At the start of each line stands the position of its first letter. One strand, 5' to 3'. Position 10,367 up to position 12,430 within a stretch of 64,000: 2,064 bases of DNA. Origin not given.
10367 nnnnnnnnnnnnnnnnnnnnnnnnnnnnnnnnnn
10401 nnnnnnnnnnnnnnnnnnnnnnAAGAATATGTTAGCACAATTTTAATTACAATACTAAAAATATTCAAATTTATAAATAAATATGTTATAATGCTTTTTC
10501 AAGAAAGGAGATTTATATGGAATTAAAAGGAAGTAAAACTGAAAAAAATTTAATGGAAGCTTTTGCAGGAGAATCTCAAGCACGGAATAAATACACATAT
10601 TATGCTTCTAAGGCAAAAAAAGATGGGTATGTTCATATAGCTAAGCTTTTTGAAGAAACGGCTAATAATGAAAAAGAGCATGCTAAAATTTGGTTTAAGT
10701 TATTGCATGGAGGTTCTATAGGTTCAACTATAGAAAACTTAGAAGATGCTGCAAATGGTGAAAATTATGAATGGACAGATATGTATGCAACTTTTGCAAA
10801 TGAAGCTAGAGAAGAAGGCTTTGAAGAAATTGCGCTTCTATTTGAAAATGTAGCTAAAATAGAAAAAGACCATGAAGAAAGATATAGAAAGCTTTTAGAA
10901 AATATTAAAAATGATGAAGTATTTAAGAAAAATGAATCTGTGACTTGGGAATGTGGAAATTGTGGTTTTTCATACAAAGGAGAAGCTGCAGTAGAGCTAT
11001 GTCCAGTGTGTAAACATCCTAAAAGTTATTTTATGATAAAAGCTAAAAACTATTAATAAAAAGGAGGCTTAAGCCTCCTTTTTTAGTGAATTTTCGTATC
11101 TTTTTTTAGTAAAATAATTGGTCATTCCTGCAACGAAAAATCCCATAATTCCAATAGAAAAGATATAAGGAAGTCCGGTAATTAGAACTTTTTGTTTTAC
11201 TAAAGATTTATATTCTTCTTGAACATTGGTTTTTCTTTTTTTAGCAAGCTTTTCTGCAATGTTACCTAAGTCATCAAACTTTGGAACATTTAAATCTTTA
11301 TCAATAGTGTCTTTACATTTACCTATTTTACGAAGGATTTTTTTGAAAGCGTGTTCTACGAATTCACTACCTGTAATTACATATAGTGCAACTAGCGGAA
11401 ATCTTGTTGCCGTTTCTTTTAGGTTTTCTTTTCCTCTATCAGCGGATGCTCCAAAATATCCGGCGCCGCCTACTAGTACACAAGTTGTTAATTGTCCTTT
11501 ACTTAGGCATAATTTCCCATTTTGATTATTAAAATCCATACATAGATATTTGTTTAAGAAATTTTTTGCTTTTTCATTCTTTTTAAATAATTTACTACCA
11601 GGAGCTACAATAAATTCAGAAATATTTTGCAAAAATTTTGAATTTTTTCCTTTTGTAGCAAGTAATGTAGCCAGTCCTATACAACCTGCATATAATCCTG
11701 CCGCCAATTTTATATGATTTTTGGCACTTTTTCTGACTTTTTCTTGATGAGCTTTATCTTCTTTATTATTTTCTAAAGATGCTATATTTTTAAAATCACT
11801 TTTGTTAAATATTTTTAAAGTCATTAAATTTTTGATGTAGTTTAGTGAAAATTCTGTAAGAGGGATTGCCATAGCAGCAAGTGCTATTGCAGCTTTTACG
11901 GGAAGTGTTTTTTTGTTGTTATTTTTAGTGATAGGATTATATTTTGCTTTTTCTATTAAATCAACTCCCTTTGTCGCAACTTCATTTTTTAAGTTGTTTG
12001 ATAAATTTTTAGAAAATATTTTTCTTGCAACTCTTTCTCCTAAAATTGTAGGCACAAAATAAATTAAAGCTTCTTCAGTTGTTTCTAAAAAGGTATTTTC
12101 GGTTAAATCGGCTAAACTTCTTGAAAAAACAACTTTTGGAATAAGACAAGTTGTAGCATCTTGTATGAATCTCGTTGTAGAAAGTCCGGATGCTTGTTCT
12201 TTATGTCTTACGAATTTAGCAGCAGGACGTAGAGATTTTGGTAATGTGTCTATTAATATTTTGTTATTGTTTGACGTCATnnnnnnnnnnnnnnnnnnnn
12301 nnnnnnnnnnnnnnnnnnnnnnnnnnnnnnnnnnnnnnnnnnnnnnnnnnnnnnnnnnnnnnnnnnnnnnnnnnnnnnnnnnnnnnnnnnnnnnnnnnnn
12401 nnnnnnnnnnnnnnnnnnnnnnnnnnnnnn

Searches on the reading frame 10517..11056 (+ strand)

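Call 7: search_protein_families(library=pfam, proteins=[window:10517-11056:+], max_evalue=0.01)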
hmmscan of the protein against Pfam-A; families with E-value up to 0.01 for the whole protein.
window:10517-11056:+ (179 aa): 5 families
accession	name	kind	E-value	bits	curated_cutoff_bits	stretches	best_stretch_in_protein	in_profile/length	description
PF02915.23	Rubrerythrin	-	2.8e-28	99.4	22.8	1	10-127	1-137/137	Rubrerythrin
PF21349.2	RUBY_RBDX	-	1.1e-10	41.2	26.5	1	144-172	1-29/30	Rubrerythrin, rubredoxin-like domain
PF00210.30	Ferritin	-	0.0004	20.8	24.5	0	10-131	2-140/142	Ferritin-like domain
PF18734.6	HEPN_AbiU2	-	0.0046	16.9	26.8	1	37-136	53-120/193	AbiU2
PF01155.25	HypA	-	0.009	16.5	28.9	0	94-169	15-96/112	Hydrogenase/urease nickel incorporation, metallochaperone, hypA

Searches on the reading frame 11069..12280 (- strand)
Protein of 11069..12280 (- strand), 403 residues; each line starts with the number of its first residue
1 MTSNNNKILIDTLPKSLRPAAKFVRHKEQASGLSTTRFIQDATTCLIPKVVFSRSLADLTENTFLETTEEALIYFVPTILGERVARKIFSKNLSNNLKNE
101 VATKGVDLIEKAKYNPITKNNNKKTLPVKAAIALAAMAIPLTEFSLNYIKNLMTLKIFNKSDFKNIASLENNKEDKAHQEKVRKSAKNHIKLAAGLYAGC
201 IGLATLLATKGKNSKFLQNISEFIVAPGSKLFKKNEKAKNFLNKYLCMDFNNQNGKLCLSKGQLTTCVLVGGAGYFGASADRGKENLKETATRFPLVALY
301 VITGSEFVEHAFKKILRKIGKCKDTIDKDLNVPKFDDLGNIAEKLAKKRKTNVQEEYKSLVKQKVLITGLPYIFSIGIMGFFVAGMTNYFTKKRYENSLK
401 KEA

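Call 7: search_protein_families(library=pfam, proteins=[window:11069-12280:-], max_evalue=0.01)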
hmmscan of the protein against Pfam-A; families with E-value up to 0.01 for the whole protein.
window:11069-12280:- (403 aa): 1 family
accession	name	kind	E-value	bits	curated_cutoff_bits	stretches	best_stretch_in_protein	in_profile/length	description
PF23868.1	Mmc1_C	-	0.0016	18.5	27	0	55-136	47-130/175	Mmc1 C-terminal domain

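Call 10: find_homologous_proteins(query=window:11069-12280:-)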
Query window:11069-12280:- (403 aa): 957 proteins with E <= 0.001 among 8000 candidates; the best 120 are listed.
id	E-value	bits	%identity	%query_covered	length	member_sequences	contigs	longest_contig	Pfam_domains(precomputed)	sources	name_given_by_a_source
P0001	1.1e-257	872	100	100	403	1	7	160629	-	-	-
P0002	2.7e-257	871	100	100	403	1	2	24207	-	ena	-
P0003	7.1e-251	850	97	100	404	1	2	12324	-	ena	-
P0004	1.6e-250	848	97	100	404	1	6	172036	-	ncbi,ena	-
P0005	1.6e-250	848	97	100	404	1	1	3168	-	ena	-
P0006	1.7e-250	848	97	100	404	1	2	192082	-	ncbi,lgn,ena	-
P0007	1.8e-250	848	97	100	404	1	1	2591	-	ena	-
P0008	3.2e-250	847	97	100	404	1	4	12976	-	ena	-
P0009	4.0e-250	847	96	100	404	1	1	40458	-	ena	-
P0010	1.0e-248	842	96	100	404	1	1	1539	-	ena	-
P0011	2.5e-244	828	94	100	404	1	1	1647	-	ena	-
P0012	2.0e-242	822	94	100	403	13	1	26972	-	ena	-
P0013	5.1e-216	735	83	100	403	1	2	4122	-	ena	-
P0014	1.5e-214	730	83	99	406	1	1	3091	-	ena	-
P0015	1.5e-214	730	83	99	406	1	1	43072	-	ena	-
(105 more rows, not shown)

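Call 12: find_related_loci(query=A1, collection=genome_contigs, flank=3000)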
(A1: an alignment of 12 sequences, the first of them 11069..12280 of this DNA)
Query A1 (403 aa) in genome_contigs; peptide patterns used: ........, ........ (x = any residue, [..] = any of these).
155 stretches matched a pattern; 64 encode a relative of the query (tblastn E <= 1e-3); 63 distinct loci.
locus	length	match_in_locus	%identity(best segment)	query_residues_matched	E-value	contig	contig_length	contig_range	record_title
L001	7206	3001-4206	97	1-402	0e+0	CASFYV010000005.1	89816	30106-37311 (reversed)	uncultured bacterium isolate SI.T5.metabat-bins.52 genome assembly, contig: SI.T5.metabat-bins.52.fa_k141_42947, whole g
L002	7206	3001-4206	97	1-402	0e+0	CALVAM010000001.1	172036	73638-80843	MAG: Candidatus Gastranaerophilales bacterium isolate BRZ_DG__bin80 genome assembly, contig: BRZ_DG__NODE_102_length_172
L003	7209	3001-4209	94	1-403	0e+0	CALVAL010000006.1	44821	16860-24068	MAG: Candidatus Gastranaerophilales bacterium isolate BRZ_CP__bin4 genome assembly, contig: BRZ_CP__NODE_1294_length_448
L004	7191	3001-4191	81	1-403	0e+0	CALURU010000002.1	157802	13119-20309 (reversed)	MAG: Candidatus Gastranaerophilales bacterium isolate BRZ_DG__bin43 genome assembly, contig: BRZ_DG__NODE_126_length_157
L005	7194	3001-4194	81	1-398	0e+0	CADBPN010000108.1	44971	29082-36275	uncultured bacterium isolate RUG14187 genome assembly, contig: RUG14187_asm_108, whole genome shotgun sequence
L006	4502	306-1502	83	4-402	0e+0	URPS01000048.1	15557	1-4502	uncultured bacterium isolate UMGS1229 genome assembly, contig: NODE_1195_length_15557_cov_5.875564, whole genome shotgun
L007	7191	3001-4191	83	1-403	0e+0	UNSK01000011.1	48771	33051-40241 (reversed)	Candidatus Gastranaerophilales bacterium isolate UMGS1517 genome assembly, contig: NODE_287_length_48771_cov_5.340607, w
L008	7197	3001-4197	82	4-402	0e+0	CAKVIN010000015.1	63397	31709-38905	MAG: uncultured Candidatus Melainabacteria bacterium isolate REFINED_METABAT215_TOP10_CONTIGS_1500_ASSEMBLY_K77_MERGED__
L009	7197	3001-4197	82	4-402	0e+0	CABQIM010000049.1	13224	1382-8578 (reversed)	MAG TPA_asm: uncultured bacterium isolate MGYG-HGUT-00629 genome assembly, contig: GUT_GENOME019023_49, whole genome sho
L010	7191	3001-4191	80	1-402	0e+0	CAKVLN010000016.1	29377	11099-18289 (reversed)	MAG: uncultured Candidatus Melainabacteria bacterium isolate REFINED_METABAT215_TOP10_CONTIGS_1500_ASSEMBLY_K77_MERGED__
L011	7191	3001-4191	80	1-402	0e+0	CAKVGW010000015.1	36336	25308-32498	MAG: uncultured Candidatus Melainabacteria bacterium isolate REFINED_METABAT215_TOP10_CONTIGS_1500_ASSEMBLY_K77_MERGED__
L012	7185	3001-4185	81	1-400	0e+0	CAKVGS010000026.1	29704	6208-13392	MAG: uncultured Candidatus Melainabacteria bacterium isolate REFINED_METABAT215_TOP10_CONTIGS_1500_ASSEMBLY_K77_MERGED__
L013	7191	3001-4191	80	1-402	0e+0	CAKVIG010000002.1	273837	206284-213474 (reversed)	MAG: uncultured Candidatus Melainabacteria bacterium isolate REFINED_METABAT215_TOP10_CONTIGS_1500_ASSEMBLY_K77_MERGED__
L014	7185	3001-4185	82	1-401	0e+0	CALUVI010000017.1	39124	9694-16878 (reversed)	MAG: Candidatus Gastranaerophilales bacterium isolate BRZ_KI__bin4 genome assembly, contig: BRZ_KI__NODE_1463_length_391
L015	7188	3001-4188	79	1-401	0e+0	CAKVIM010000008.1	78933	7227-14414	MAG: uncultured Candidatus Melainabacteria bacterium isolate REFINED_METABAT215_TOP10_CONTIGS_1500_ASSEMBLY_K77_MERGED__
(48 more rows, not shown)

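Call 29: search_protein_representatives(protein=window:11069-12280:-)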
Query: 403 residues. Proteins with E-value up to 0.001 (for the whole library): 195; up to 1e-10: 131; up to 1e-30: 29. The best 150 are listed.
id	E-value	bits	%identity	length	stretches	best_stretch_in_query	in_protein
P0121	1.0e-108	380.2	49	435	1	9-400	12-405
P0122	1.4e-100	353.4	46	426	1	15-398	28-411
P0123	2.4e-94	332.9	47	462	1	9-400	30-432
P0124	1.6e-93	330.2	60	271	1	139-402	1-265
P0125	8.1e-86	304.9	80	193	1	1-199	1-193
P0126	1.4e-81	290.9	46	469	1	8-400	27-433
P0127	8.7e-79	281.7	43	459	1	9-402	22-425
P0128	1.2e-74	268.2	41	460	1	5-398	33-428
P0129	1.7e-72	261.0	44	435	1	9-400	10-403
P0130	2.4e-68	247.4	41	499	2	54-397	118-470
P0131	4.6e-68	246.4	43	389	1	24-397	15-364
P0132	1.4e-67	244.8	42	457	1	19-400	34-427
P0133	3.7e-66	240.2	55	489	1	9-244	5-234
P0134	1.6e-64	234.8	56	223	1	153-358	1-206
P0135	1.2e-62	228.6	60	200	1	208-397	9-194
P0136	8.9e-61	222.5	45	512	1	17-401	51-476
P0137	3.1e-59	217.4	39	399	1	7-401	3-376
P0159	7.1e-27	110.9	30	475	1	8-401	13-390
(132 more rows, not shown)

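Call 33: search_protein_families(library=ncbifam, proteins=[window:11069-12280:-], max_evalue=0.1)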
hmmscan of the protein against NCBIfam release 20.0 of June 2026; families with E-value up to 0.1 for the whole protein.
window:11069-12280:- (403 aa): 0 families

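Call 34: search_solved_structures(query=A3, max_evalue=1)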
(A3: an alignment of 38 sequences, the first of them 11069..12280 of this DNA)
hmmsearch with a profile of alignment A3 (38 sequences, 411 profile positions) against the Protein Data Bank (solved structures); distinct sequences matched with E-value up to 1: 2.
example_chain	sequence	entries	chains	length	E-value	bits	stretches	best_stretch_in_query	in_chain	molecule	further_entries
3k4u_A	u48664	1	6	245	0.026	16.6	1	271-360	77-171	BINDING COMPONENT OF ABC TRANSPORTER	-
2lhl_A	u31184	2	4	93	0.91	11.5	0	221-265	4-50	Protein S100-A1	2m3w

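Call 43: predict_structure(alignment_id=A3)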
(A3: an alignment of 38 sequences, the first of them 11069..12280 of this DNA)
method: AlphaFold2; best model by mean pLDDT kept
length: 403 residues; sequences in the alignment: 38
mean_pLDDT: 91.5   pTM: 0.88
mean pLDDT of the five models: 91.5, 89.7, 88.8, 88.7, 87.5
residues with pLDDT >= 90: 309; 70-90: 82; 50-70: 10; < 50: 2
segments of 3 or more residues with pLDDT < 50: none
pLDDT, mean of each block of 10 residues (from residue 1): 69 94 92 92 86 79 85 94 97 95 95 94 97 96 94 88 70 81 97 97 98 98 97 96 96 93 96 95 89 93 89 94 92 94 96 96 95 91 88 85 80
secondary structure, 60 per line:
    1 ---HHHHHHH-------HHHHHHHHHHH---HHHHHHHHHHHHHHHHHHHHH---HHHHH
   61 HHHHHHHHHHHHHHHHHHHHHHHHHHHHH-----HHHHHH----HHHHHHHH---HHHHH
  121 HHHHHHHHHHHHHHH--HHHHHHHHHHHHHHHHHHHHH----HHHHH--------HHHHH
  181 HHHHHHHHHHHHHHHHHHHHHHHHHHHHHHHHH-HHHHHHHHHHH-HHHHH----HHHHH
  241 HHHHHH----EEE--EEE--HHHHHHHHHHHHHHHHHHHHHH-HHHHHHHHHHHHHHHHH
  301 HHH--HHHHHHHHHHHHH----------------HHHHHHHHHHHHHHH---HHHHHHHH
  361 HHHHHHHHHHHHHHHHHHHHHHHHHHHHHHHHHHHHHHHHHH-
elements in order: H4-10 H18-28 H32-52 H56-89 H95-100 H105-112 H116-135 H138-158 H163-167 H176-213 H215-225 H227-231 H236-246 E251-253 E256-258 H261-282 H284-303 H306-318 H335-349 H353-402

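Call 47: fold_search(model_id=the predicted structure, library=pdb)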
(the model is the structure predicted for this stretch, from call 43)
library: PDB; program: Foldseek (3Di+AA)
matches with E <= 10: 303; with E <= 0.001: 0
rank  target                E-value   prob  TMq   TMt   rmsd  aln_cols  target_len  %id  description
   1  1wp1_B                3.2e-01  0.10  0.12  0.12  36.4       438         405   12  Crystal structure of the drug-discharge outer membrane protein, OprM (released 2004-11-02)
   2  9qvm_N                3.3e-01  0.13  0.13  0.09  26.4       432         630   12  Cryo-EM reconstruction of the NEDD1 anchor protein and CDK5RAP2 bound to the gamma-tubulin ring complex (released 2025-05-21)
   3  5azs_C                3.5e-01  0.16  0.15  0.14  35.6       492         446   11  Crystal structure of a membrane protein from Pseudomonas aeruginosa (released 2016-06-08)
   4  4cz9_B                3.5e-01  0.09  0.11  0.11  25.0       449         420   13  Structure of the sodium proton antiporter PaNhaP from Pyrococcus abyssii at pH 4. (released 2014-12-17)
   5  3pik                  3.9e-01  0.14  0.11  0.11  29.4       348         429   12  Outer membrane protein CusC (released 2011-02-02)
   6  1wp1_A                4.3e-01  0.28  0.17  0.15  32.4       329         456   11  Crystal structure of the drug-discharge outer membrane protein, OprM (released 2004-11-02)
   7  6u94                  4.3e-01  0.13  0.15  0.16  27.7       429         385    9  Structure of RND efflux system, outer membrane lipoprotein, NodT family from Burkholderia mallei ATCC 23344 (released 2019-10-02)
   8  7akz_A                6.2e-01  0.14  0.13  0.12  31.6       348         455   11  Deciphering the role of the channel constrictions in the opening mechanism of MexAB-OprM efflux pump from Pseudomonas  (released 2022-04-13)
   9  9rmm_D                6.5e-01  0.11  0.12  0.11  30.1       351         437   13  Crystal structure of outer membrane SilC (released 2025-07-23)
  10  9rmm_B                7.3e-01  0.10  0.12  0.11  30.5       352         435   12  Crystal structure of outer membrane SilC (released 2025-07-23)
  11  9rmm_A                8.7e-01  0.09  0.12  0.11  30.1       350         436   12  Crystal structure of outer membrane SilC (released 2025-07-23)
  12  8xwp_R                9.0e-01  0.13  0.16  0.19  17.5       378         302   13  Cryo-EM structure of ET-1 bound ETBR-DNGI complex (released 2024-10-02)
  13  8i7r_B6               1.1e+00  0.11  0.15  0.17  52.6       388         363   12  In situ structure of axonemal doublet microtubules in mouse sperm with 48-nm repeat (released 2023-10-11)
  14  9rmm_F                1.1e+00  0.07  0.10  0.09  30.3       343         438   12  Crystal structure of outer membrane SilC (released 2025-07-23)
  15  7zdb_D                1.1e+00  0.06  0.11  0.08  28.5       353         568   12  IF(heme/bound) conformation of CydDC in ADP+Pi(CydC)/ATP(CydD) bound state (Dataset-2) (released 2023-04-19)
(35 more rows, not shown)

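Call 64: find_encoding_contigs(protein=P0121, flank=2500, max_places=3)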
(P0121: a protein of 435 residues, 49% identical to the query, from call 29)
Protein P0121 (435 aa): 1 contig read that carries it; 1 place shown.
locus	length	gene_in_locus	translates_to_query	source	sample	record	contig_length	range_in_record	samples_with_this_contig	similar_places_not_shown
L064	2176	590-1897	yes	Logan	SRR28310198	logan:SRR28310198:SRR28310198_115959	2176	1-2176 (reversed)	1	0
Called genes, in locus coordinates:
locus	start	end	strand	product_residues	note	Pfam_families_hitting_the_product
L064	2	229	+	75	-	?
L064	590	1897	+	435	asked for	-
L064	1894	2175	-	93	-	?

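Call 66: find_encoding_contigs(protein=P0122, flank=2500, max_places=2)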
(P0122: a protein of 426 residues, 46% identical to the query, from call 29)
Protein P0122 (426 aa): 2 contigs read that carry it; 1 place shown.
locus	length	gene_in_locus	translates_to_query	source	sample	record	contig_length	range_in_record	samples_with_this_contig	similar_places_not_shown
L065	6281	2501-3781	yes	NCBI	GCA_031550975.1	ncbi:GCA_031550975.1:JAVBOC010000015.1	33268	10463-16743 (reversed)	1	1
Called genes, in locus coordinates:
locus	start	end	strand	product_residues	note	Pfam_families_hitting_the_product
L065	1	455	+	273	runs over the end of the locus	PF13292:DXP_synthase_N, PF00456:Transketolase_N, PF00676:E1_dh (weak), PF02775:TPP_enzyme_C (weak)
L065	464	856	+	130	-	PF05635:23S_rRNA_IVP, PF22296:bAvd (weak)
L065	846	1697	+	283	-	-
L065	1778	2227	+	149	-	PF04074:DUF386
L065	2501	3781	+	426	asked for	-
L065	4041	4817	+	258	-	PF13620:CarboxypepD_reg, PF13715:CarbopepD_reg_2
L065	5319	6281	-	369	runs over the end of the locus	-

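Call 67: find_encoding_contigs(protein=P0127, flank=2500, max_places=2)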
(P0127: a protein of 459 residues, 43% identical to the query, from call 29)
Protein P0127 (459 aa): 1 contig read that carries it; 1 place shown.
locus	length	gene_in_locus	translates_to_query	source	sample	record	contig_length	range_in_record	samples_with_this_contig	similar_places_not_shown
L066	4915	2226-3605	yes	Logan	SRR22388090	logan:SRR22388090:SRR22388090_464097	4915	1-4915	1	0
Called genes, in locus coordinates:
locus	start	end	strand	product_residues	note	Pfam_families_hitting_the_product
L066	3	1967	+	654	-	?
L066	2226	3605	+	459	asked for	-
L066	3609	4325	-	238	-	PF03740:PdxJ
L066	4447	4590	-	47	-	-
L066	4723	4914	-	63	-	?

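Call 71: find_encoding_contigs(protein=P0131, flank=1200, max_places=2)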
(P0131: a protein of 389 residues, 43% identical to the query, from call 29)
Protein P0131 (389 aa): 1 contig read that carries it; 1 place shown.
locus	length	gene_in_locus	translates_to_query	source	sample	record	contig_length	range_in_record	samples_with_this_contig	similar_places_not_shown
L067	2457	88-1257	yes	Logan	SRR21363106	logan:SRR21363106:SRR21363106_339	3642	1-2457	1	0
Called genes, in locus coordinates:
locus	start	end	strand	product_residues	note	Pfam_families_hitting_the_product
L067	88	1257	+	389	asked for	-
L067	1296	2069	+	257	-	PF01925:TauE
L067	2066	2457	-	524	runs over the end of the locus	?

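Call 72: find_encoding_contigs(protein=P0137, flank=1200, max_places=2)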
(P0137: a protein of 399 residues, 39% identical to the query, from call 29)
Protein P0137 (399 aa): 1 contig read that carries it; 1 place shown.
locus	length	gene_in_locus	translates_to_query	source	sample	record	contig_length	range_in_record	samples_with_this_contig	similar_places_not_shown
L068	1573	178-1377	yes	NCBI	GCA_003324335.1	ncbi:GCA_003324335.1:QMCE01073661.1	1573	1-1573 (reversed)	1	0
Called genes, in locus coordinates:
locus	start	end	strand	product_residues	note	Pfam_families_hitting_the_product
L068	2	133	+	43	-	?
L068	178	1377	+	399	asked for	-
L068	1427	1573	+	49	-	?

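Call 73: find_encoding_contigs(protein=P0123, flank=1200, max_places=2)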
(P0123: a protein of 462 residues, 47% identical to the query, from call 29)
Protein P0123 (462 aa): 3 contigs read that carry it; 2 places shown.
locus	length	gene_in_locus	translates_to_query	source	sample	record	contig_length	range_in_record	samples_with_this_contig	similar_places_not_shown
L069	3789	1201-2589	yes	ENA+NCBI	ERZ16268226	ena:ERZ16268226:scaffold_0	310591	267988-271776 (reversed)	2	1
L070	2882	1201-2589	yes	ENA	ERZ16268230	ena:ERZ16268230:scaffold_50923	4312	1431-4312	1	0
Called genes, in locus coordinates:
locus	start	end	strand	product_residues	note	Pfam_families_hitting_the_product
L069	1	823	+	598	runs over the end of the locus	-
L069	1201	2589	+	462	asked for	-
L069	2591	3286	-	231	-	PF08713:DNA_alkylation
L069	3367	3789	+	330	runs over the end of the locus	PF02951:GSH-S_N, PF02955:GSH-S_ATP, PF08443:RimK, PF14398:ATPgrasp_YheCD (weak)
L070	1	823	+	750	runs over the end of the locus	?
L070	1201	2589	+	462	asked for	-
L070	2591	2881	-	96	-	?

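Call 74: find_encoding_contigs(protein=P0129, flank=1200, max_places=2)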
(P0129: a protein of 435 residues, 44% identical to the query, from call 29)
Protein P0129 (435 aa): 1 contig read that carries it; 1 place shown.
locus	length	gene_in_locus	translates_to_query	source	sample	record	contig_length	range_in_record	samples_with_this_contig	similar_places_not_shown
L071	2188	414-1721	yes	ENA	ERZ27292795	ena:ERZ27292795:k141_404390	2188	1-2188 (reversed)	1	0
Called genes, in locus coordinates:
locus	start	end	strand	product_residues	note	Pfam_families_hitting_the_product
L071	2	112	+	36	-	?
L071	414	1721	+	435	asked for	-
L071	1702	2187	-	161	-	?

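Call 75: find_encoding_contigs(protein=P0126, flank=1200, max_places=2)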
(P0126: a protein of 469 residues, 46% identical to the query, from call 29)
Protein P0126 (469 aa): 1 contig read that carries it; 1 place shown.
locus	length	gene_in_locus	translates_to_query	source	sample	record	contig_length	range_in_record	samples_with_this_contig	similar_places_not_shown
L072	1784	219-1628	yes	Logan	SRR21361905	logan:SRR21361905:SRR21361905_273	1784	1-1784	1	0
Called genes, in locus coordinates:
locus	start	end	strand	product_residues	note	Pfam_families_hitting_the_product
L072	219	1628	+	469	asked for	-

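Call 81: find_homologous_proteins(query=P0159)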
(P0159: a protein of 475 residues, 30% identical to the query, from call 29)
Query P0159 (475 aa): 19 proteins with E <= 0.001 among 8000 candidates.
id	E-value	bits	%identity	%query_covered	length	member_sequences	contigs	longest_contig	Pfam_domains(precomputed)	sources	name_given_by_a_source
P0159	0.0e+0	1073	100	100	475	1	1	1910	-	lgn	-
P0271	3.9e-242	822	82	95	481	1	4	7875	-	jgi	jgi:hypothetical protein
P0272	2.3e-187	641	65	96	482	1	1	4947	-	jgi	jgi:hypothetical protein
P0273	3.1e-159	549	58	92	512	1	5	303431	-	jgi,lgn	jgi:hypothetical protein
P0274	1.5e-135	471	55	81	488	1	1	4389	-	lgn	-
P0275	1.4e-133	464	53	81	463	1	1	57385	-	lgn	-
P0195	1.6e-132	461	50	98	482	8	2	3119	-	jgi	-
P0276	6.7e-127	442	49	95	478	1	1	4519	-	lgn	-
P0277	9.5e-126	438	53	76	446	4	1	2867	-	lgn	-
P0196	2.6e-91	325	44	80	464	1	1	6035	-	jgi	jgi:hypothetical protein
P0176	8.4e-83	297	43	82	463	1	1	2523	-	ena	-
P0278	9.0e-83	297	41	88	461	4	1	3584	-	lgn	-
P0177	1.2e-79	286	38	99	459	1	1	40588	-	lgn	-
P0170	7.9e-76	274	42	78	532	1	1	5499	-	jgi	jgi:hypothetical protein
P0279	7.7e-75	270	41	82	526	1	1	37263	-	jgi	jgi:hypothetical protein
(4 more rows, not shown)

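Call 84: fold_search(model_id=the predicted structure, library=viral)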
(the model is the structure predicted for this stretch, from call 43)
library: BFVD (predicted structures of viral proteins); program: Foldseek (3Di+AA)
matches with E <= 10: 134; with E <= 0.001: 0
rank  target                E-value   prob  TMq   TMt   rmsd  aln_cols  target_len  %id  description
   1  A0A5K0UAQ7            2.9e-01  0.23  0.17  0.11  23.9       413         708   12  Uncharacterized protein [Yasminevirus sp. GU-2018]
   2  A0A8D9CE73            5.0e-01  0.16  0.16  0.17  37.7       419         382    9  Uncharacterized protein [uncultured marine phage]
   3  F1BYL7                6.2e-01  0.09  0.15  0.07  29.6       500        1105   10  Putative 1a polyprotein (Fragment) [Zaria bat coronavirus]
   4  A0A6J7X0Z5            6.4e-01  0.08  0.13  0.10  44.5       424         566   13  Uncharacterized protein [uncultured Caudovirales phage]
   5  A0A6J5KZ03            9.8e-01  0.08  0.14  0.10  28.4       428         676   13  Uncharacterized protein [uncultured Caudovirales phage]
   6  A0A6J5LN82            1.1e+00  0.10  0.15  0.15  66.1       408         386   10  Uncharacterized protein (Fragment) [uncultured Caudovirales phage]
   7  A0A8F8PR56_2          1.1e+00  0.08  0.12  0.06  63.2       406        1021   15  Myosin II heavy chain [Clandestinovirus]
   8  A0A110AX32            1.3e+00  0.08  0.16  0.13  24.9       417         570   11  Envelope glycoprotein M [Human herpesvirus 2]
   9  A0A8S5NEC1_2          1.4e+00  0.04  0.11  0.07  23.9       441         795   11  Tail tape measure [Siphoviridae sp. ctHEr2]
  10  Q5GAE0                1.4e+00  0.06  0.12  0.05  42.3       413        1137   12  Methyl-accepting transducer domain-containing protein [Grouper iridovirus]
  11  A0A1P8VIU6            1.5e+00  0.18  0.21  0.26  19.1       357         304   11  Envelope protein [Murid betaherpesvirus 3]
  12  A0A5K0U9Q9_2          1.6e+00  0.06  0.14  0.08  32.9       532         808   11  Ankyrin repeat protein [Yasminevirus sp. GU-2018]
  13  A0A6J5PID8            1.6e+00  0.03  0.09  0.07  28.1       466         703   13  Uncharacterized protein [uncultured Caudovirales phage]
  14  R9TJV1                1.7e+00  0.14  0.23  0.17  22.8       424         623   10  Uncharacterized protein [Vibrio phage nt-1]
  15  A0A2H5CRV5            1.8e+00  0.06  0.15  0.10  21.5       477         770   13  Polyprotein (Fragment) [Maize-associated picornavirus]
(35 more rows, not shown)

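Call 85: find_encoding_contigs(protein=P0132, flank=1000, max_places=1)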
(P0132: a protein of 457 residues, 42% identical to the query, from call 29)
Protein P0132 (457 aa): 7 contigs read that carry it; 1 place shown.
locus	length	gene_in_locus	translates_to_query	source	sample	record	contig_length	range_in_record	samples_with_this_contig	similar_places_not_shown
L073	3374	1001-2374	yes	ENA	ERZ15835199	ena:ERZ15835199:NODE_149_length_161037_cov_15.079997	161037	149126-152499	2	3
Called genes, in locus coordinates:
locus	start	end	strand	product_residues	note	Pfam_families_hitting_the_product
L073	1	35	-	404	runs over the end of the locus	PF00817:IMS, PF11798:IMS_HHH (faint), PF11799:IMS_C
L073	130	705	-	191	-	PF00717:Peptidase_S24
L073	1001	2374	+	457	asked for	-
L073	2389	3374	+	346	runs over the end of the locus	PF08240:ADH_N, PF01262:AlaDh_PNT_C (weak), PF16912:Glu_dehyd_C (faint), PF00107:ADH_zinc_N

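Call 86: find_encoding_contigs(protein=P0128, flank=1000, max_places=1)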
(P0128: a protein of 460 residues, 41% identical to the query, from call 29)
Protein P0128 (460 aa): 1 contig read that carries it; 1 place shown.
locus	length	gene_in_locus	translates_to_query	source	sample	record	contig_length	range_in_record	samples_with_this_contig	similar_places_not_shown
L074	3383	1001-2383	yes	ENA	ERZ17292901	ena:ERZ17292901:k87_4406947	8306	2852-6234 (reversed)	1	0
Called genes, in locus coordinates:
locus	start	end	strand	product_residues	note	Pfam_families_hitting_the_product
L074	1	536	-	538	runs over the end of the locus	-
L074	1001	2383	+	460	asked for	-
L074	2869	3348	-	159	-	PF00011:HSP20, PF17886:ArsA_HSP20 (faint)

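Call 87: find_encoding_contigs(protein=P0136, flank=1000, max_places=1)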
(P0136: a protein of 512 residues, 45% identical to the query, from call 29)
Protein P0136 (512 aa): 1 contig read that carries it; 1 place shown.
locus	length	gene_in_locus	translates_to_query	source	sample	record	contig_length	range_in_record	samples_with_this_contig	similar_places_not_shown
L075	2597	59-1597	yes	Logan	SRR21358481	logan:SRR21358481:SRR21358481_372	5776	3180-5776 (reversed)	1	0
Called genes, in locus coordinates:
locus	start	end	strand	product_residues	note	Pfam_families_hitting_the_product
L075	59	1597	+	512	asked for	-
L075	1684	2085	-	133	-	PF00380:Ribosomal_S9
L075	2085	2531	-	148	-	PF00572:Ribosomal_L13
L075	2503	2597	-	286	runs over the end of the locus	PF01416:PseudoU_synth_1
